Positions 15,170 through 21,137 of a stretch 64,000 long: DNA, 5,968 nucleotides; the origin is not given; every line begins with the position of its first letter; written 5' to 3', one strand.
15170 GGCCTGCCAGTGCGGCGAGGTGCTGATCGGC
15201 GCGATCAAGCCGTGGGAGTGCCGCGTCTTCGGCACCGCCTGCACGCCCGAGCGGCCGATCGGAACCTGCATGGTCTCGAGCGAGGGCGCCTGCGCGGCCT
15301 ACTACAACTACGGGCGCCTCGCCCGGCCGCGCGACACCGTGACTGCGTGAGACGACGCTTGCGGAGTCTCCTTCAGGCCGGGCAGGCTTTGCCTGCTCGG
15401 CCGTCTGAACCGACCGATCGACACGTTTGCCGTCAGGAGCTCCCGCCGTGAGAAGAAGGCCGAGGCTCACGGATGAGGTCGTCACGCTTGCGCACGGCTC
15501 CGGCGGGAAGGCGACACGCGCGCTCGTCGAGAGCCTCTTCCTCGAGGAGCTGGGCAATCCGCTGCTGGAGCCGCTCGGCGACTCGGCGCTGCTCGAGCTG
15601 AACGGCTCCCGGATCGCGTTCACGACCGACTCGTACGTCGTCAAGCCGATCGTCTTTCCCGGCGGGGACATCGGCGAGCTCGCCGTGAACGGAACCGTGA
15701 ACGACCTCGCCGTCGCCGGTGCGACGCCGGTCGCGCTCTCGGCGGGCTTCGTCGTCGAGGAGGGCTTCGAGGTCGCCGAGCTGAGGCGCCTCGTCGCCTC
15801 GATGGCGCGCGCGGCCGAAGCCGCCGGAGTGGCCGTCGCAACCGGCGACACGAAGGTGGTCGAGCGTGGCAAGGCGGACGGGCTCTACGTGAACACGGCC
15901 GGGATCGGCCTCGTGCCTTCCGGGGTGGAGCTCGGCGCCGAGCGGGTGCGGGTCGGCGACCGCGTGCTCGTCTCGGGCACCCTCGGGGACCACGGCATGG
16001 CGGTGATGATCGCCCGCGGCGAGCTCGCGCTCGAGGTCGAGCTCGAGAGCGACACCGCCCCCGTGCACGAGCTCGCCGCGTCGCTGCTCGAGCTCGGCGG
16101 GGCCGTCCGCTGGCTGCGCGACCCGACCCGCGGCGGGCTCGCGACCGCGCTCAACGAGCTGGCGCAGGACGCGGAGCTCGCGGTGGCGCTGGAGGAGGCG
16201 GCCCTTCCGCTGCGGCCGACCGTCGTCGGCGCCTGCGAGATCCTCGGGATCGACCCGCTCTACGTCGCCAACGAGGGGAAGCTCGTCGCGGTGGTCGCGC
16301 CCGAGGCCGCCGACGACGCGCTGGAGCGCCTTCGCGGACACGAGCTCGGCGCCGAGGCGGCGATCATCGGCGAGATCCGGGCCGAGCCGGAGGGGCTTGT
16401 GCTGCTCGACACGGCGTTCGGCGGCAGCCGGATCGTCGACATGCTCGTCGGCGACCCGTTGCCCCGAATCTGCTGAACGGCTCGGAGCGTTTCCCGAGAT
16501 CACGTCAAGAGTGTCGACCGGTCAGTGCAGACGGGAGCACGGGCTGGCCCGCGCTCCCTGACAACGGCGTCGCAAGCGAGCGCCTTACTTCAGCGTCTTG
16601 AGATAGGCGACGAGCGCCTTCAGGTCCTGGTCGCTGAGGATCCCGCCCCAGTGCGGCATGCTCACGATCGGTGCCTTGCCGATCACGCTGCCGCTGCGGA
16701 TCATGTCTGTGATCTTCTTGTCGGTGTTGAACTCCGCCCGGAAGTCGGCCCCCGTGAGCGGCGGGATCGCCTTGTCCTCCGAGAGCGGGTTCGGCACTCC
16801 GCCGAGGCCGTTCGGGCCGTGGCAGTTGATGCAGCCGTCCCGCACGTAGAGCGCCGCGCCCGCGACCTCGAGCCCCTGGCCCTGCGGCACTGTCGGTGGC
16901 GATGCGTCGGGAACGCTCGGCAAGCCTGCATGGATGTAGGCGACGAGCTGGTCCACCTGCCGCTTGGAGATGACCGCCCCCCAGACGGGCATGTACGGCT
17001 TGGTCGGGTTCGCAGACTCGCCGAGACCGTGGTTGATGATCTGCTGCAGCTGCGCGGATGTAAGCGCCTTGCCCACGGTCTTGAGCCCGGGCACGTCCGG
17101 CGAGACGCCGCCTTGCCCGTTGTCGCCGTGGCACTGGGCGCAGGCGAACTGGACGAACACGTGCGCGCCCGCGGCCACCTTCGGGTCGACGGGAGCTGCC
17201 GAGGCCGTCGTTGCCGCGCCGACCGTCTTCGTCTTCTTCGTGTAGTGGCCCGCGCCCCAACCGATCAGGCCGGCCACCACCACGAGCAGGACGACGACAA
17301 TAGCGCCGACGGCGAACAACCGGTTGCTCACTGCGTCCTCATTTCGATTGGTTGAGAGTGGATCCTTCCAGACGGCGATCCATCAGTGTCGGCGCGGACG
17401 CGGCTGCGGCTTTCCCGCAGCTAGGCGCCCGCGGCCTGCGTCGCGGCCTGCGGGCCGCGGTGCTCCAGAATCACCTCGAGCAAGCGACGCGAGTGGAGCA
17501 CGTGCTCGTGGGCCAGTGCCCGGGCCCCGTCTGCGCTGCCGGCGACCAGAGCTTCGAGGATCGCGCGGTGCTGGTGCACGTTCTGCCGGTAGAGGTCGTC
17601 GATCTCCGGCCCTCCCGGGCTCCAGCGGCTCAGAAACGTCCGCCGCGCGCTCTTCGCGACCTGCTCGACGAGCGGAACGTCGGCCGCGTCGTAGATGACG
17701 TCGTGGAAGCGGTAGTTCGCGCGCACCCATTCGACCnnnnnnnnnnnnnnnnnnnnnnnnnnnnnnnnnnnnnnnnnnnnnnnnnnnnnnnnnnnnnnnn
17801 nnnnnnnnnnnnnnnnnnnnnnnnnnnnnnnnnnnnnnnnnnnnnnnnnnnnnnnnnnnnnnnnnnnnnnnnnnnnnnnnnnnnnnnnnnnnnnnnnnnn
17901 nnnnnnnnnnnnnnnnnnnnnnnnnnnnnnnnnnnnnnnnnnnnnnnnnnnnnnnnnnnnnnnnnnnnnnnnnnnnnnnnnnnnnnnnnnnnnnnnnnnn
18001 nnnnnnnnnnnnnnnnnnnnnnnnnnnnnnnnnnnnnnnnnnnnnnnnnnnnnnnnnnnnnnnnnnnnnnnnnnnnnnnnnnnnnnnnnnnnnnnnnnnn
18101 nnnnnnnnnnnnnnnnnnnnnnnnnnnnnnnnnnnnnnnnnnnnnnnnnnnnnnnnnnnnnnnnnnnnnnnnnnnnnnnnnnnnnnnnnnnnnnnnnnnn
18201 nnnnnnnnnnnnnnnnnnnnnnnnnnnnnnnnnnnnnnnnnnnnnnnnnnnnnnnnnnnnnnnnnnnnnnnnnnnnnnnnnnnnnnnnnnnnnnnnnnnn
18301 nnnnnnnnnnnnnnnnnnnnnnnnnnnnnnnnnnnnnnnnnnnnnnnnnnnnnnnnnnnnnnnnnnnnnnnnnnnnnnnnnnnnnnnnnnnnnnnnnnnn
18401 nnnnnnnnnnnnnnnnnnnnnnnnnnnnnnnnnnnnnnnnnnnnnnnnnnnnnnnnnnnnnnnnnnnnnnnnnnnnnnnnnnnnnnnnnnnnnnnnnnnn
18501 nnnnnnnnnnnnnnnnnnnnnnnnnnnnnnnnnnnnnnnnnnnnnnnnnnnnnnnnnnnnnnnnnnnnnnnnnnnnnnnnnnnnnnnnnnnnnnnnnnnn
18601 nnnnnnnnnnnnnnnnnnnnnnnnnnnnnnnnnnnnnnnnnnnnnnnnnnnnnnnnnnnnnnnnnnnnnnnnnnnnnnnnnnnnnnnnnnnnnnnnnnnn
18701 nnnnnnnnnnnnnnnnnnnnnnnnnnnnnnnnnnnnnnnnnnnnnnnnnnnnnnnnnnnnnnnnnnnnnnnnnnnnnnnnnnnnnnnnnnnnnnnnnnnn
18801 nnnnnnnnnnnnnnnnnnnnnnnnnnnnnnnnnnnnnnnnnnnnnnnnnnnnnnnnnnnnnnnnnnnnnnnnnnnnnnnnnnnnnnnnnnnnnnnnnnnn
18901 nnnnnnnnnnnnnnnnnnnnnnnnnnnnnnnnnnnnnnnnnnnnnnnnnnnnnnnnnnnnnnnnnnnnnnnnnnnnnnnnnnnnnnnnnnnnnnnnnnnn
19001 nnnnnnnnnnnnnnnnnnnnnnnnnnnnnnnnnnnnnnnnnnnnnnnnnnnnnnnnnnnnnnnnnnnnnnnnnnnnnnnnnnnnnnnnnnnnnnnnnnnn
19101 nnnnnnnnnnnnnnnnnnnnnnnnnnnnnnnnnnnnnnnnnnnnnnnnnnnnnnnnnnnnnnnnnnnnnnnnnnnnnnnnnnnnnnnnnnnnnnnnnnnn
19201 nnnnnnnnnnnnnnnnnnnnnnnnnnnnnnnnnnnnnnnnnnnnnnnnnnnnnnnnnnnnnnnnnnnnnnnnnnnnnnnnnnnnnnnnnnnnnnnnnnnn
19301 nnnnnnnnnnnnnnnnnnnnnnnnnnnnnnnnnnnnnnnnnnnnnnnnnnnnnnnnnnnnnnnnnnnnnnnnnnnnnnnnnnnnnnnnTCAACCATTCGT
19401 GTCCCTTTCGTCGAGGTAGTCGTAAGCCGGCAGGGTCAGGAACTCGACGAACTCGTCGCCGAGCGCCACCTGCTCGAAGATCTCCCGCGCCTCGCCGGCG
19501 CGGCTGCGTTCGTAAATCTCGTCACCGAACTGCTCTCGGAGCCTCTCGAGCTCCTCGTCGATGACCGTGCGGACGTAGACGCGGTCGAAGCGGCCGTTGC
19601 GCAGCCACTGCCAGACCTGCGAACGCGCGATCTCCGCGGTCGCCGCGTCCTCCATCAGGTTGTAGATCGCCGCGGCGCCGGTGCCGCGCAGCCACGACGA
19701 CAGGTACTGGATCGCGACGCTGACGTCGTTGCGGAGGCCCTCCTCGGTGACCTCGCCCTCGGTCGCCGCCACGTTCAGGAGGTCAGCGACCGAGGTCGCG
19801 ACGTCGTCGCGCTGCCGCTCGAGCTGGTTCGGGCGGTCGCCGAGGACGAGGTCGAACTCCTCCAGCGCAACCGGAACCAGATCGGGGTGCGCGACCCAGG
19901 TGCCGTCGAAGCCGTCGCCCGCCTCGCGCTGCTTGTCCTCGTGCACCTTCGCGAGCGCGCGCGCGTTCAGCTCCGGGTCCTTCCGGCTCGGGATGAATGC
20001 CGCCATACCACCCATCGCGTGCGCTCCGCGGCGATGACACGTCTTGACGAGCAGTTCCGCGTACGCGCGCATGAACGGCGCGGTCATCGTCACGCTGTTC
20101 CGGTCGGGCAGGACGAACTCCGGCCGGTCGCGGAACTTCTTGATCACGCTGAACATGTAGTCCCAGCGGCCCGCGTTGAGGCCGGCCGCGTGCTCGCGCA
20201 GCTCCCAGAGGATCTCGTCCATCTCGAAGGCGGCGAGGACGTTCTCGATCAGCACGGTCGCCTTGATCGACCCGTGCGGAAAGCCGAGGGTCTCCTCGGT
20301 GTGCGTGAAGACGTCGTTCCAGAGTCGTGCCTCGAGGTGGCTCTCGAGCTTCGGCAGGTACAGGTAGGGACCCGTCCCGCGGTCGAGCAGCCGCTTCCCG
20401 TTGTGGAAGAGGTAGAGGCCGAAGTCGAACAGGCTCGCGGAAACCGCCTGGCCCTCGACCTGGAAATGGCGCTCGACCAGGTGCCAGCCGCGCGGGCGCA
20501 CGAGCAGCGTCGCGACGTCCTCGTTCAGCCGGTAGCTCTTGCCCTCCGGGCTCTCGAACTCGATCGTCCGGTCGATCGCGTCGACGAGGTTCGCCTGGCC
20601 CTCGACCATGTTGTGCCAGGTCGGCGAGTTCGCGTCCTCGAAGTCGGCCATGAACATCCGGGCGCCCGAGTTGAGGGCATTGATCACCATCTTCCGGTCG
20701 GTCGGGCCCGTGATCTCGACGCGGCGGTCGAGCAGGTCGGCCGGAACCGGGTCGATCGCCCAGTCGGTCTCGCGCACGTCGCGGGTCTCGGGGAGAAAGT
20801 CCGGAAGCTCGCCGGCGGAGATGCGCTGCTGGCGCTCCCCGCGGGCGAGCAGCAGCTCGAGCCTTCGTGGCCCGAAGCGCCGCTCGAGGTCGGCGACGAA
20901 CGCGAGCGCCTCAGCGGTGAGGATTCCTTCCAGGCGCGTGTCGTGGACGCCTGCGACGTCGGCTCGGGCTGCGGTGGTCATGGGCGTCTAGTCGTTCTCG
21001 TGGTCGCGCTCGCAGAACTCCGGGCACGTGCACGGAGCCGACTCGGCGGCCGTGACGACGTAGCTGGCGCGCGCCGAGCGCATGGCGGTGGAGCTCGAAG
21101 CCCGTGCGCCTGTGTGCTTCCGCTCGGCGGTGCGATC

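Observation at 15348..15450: Conserved 97-nt structured element spanning exactly from stop codon to next start codon (copy A, hypD-hypE); family-level description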

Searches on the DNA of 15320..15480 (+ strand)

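Call 27: search_rna_families(source=window, start=15320, end=15480, threshold=evalue, max_evalue=10)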
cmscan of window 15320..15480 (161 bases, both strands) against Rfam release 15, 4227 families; matches with E-value up to 10: 3.
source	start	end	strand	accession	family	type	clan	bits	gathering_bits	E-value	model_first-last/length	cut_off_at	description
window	15349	15370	+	RF01762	whalefall-1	Gene; sRNA;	-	13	37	0.63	24-45/56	no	Whalefall-1 RNA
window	15325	15379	+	RF02564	naRNA4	Gene; sRNA;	-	11.4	59.5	8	1-77/77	no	Nucleoid-associated noncoding RNA 4 (CssrE)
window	15320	15402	+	RF01670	P17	Gene; sRNA;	-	9.1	45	2.2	180-282/282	5'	Pseudomonas sRNA P17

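Call 64: build_rna_model(alignment_id=A2, structure=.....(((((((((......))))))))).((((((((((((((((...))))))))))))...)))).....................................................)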
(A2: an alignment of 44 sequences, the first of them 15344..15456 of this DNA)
Model R1 built from alignment A2 (44 sequences, 121 columns); structure: as given.
model positions 113; base pairs 25; branch points 1; effective number of sequences 3.16; information 0.59 bits per position. Calibrated on 0.2 Mb of random sequence (short: E-values are rough).
structure used (alignment columns):
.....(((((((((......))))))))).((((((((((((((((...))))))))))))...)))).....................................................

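Call 65: search_with_rna_model(model_id=R1, source=window, filters=off, max_evalue=1)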
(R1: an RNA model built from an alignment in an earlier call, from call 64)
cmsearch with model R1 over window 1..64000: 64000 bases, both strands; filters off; matches with E-value up to 1: 36.
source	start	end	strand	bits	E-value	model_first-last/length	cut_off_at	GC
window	15344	15456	+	110.3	1.4e-34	1-113/113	no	0.65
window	59305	59417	-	106.3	3.1e-33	1-113/113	no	0.66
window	63324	63436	-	105.6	5.2e-33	1-113/113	no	0.64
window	36088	36201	+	91.4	2.4e-28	1-113/113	no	0.64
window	16479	16591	-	73.4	2.2e-22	1-113/113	no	0.66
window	38891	39000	+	49.1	2.2e-14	1-113/113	no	0.72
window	6284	6399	+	38.4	7.4e-11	1-113/113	no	0.7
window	6320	6346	-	19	0.00018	33-59/113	no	0.81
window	15376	15402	-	17.6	0.00055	33-59/113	no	0.78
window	63353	63451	+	17.3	0.0007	1-113/113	no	0.68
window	38925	38951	-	15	0.004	33-59/113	no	0.89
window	3421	3528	-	14.5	0.0059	1-113/113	no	0.69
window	36262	36352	-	13.8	0.0099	1-113/113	no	0.73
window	38770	38791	+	13.1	0.016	6-27/113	no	0.95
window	56273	56293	-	13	0.018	36-56/113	no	0.76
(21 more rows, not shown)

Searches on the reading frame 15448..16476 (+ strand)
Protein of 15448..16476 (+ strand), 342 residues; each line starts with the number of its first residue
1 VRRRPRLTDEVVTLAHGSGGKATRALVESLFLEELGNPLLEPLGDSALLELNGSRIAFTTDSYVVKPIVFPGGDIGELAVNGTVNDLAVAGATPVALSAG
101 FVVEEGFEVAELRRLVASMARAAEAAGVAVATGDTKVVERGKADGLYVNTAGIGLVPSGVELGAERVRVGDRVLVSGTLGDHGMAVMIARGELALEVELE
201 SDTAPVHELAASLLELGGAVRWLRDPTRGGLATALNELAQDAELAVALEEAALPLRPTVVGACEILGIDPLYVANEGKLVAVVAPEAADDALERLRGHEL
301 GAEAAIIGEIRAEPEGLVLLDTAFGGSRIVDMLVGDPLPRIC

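Call 28: search_protein_families(library=pfam, proteins=[window:15448-16476:+])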
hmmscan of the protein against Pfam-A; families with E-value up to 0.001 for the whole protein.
window:15448-16476:+ (342 aa): 2 families
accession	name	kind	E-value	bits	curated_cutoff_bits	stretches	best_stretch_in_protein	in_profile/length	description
PF02769.27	AIRS_C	-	7.2e-23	81.9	23.1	1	168-315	1-150/156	AIR synthase related protein, C-terminal domain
PF00586.29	AIRS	-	1.5e-21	77.3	24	1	45-156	3-112/112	AIR synthase related protein, N-terminal domain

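Call 47: find_related_loci(query=window:15448-16476:+, collection=metagenome_contigs, flank=2500)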
Query window:15448-16476:+ (342 aa) in metagenome_contigs; peptide patterns used: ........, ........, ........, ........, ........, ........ (x = any residue, [..] = any of these).
600 stretches matched a pattern (row limit reached: there are more); 479 encode a relative of the query (tblastn E <= 1e-3); the best 80 are kept; 80 distinct loci.
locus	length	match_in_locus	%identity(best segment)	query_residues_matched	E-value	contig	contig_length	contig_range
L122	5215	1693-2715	89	2-342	0e+0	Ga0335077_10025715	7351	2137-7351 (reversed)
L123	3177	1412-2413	91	9-342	0e+0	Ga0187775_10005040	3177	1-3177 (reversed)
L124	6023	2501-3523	86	2-342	5e-178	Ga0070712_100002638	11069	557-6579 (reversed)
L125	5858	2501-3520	75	2-342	1e-160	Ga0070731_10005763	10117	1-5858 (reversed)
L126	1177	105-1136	78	2-342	5e-170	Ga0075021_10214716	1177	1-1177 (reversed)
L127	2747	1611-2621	75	6-342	2e-161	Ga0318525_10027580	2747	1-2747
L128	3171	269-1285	70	4-342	1e-158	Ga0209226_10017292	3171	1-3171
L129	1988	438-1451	74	5-342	2e-163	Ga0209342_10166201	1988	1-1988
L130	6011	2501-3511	81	6-342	7e-151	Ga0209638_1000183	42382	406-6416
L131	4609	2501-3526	75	2-342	9e-151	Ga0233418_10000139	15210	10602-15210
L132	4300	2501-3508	72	7-342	7e-151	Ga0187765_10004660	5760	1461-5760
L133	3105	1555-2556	73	9-342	2e-156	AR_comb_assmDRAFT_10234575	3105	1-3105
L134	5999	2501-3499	73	9-342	2e-146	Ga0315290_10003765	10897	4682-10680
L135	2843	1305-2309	71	3-342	3e-151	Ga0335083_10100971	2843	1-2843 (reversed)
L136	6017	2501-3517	69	6-342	3e-143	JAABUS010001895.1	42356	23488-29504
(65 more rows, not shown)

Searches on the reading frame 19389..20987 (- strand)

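Call 66: search_protein_families(library=pfam, proteins=[window:19389-20987:-], max_evalue=0.00001)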
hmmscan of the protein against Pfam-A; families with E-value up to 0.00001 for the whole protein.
window:19389-20987:- (532 aa): 3 families
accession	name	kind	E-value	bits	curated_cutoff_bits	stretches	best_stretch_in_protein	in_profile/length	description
PF01274.28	MS_TIM-barrel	-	2.2e-108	361.4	26.4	1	160-405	1-247/248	Malate synthase, TIM barrel domain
PF20659.2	MS_C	-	1.3e-29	103.5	23.1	1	413-524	2-117/118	Malate synthase, C-terminal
PF20656.2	MS_N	-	2.4e-18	65.8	23.5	1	10-68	4-62/64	Malate synthase, N-terminal domain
